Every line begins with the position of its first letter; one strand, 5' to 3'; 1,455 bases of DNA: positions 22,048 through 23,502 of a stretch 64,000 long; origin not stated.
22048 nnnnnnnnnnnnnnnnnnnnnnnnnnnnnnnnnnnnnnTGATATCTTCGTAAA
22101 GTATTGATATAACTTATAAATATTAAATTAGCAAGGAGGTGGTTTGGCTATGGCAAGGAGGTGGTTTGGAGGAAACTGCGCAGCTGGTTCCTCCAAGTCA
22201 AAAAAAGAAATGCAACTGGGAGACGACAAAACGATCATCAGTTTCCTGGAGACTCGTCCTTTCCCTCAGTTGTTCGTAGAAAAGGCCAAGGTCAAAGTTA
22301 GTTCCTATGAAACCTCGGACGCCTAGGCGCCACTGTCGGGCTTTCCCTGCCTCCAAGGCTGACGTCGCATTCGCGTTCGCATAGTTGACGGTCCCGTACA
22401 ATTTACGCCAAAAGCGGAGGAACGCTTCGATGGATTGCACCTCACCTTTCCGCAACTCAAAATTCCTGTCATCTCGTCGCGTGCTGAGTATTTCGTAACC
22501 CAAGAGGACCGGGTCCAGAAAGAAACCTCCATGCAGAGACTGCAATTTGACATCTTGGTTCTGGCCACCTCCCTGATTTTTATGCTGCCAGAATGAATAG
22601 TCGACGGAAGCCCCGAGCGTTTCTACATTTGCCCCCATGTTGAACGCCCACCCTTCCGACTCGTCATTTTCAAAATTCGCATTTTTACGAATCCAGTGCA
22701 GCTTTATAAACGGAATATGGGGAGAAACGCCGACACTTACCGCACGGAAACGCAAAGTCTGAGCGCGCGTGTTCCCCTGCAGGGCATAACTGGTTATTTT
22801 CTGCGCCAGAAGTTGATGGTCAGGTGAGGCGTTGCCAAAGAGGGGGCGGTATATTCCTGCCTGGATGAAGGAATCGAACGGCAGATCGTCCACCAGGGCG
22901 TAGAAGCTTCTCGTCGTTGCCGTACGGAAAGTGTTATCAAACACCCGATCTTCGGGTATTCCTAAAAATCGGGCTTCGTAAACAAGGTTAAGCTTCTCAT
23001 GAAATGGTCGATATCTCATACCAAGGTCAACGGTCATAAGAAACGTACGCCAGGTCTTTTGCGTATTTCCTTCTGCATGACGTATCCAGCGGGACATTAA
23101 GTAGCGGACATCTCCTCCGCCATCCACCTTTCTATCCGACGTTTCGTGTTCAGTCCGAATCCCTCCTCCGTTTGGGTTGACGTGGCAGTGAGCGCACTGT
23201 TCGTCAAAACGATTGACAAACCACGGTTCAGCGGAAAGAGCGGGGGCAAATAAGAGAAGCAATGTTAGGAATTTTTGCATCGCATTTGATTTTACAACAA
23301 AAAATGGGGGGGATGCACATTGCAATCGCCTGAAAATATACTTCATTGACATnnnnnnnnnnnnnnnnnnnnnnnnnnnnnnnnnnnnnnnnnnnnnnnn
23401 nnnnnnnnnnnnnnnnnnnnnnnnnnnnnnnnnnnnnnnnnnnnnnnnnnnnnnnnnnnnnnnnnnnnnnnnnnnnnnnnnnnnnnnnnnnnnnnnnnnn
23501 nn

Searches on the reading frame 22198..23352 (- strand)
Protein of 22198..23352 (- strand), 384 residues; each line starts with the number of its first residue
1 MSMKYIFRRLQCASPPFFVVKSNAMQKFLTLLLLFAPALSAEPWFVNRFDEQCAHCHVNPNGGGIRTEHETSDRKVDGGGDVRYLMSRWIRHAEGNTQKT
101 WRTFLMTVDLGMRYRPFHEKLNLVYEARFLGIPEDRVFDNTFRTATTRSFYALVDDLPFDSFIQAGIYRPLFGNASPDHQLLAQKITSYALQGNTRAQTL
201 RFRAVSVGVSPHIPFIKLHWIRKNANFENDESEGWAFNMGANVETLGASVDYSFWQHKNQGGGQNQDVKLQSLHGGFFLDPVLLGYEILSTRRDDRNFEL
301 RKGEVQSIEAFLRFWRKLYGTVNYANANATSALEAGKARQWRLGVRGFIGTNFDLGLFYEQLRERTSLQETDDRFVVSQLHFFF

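Call 13: search_protein_families(library=pfam, proteins=[window:22198-23352:-], max_evalue=0.00001)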
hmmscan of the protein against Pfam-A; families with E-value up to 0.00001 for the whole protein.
window:22198-23352:- (384 aa): 0 families

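Call 45: search_protein_families(library=pfam, proteins=[window:22198-23352:-], max_evalue=0.01)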
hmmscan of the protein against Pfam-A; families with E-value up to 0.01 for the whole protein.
window:22198-23352:- (384 aa): 0 families

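Call 85: search_protein_families(library=ncbifam, proteins=[window:22198-23352:-], max_evalue=0.001)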
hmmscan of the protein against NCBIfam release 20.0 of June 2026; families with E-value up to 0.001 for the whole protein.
window:22198-23352:- (384 aa): 0 families

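Call 99: predict_structure(protein=window:22198-23280:-)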
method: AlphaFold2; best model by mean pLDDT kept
length: 360 residues; sequences in the alignment: 1
mean_pLDDT: 36.4   pTM: 0.22
mean pLDDT of the five models: 36.4, 31.7, 28.6, 28.2, 27.3
residues with pLDDT >= 90: 0; 70-90: 0; 50-70: 8; < 50: 352
segments of 3 or more residues with pLDDT < 50: 10-237, 240-360
pLDDT, mean of each block of 10 residues (from residue 1): 52 40 31 38 41 39 38 40 40 39 38 35 26 30 32 37 34 29 28 32 34 34 36 46 41 35 34 30 38 42 39 36 38 43 35 31
secondary structure, 60 per line:
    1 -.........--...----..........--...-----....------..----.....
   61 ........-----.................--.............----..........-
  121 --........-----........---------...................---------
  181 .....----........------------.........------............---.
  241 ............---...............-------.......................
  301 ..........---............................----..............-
elements in order: H2-10 H20-29 E32-34 E40-43 H56-68 H74-90 H93-105 H110-119 H123-130 H136-143 H153-171 E181-185 E190-197 E210-218 E225-236 E240-252 H256-270 H278-310 H314-341 H346-359
